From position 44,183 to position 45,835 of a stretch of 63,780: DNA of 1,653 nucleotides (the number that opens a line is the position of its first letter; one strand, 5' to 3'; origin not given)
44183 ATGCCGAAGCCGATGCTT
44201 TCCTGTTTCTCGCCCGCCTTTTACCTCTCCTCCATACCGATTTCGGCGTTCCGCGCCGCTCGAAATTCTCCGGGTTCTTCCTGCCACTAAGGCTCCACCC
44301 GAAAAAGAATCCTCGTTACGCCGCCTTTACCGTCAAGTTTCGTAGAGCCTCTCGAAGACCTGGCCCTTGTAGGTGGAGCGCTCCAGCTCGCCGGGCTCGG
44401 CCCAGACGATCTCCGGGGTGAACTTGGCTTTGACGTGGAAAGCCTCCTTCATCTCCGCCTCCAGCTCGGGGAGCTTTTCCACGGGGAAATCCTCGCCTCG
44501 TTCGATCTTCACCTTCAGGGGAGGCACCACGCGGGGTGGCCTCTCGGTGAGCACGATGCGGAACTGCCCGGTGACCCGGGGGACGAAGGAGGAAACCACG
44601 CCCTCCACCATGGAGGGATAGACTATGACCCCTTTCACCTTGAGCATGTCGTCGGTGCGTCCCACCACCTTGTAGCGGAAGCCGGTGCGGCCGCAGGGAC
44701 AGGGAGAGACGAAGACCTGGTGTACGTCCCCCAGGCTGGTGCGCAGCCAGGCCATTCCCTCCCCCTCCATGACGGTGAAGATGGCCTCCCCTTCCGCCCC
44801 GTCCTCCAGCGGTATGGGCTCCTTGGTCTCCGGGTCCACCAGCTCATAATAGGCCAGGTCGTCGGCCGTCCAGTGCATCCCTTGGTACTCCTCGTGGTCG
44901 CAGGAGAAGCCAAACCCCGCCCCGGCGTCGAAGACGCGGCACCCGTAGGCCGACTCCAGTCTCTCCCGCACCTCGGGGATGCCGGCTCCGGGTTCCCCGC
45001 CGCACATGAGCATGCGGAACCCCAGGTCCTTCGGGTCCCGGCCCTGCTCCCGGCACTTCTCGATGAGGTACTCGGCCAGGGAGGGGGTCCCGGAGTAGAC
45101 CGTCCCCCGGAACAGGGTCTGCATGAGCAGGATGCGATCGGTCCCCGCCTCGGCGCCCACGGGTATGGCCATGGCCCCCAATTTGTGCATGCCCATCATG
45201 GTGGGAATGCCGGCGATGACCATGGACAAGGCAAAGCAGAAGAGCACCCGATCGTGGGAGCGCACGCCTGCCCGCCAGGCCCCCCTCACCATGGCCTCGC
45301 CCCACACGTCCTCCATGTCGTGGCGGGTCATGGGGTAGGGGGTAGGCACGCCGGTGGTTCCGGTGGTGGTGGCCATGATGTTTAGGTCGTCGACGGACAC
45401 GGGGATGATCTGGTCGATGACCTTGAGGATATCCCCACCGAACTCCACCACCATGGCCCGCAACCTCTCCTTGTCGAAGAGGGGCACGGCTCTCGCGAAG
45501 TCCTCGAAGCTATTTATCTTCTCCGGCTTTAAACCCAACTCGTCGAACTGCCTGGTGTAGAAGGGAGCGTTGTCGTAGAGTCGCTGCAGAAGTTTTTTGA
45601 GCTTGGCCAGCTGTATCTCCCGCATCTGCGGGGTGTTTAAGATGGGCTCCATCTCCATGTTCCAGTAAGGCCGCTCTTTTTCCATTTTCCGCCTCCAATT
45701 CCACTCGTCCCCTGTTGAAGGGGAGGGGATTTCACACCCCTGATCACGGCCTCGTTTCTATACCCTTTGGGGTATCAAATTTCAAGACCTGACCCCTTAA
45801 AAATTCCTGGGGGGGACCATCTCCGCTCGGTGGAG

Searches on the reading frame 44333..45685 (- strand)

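Call 83: search_protein_families(library=pfam, proteins=[window:44333-45685:-], max_evalue=0.00001)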
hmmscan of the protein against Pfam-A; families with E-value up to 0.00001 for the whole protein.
window:44333-45685:- (450 aa): 2 families
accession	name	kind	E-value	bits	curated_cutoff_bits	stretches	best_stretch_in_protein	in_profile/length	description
PF14535.12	AMP-binding_C_2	-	5e-10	39.9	25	1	352-442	1-90/96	AMP-binding enzyme C-terminal domain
PF00501.34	AMP-binding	-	6.5e-09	35.5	29.9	1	95-300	158-371/384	AMP-binding enzyme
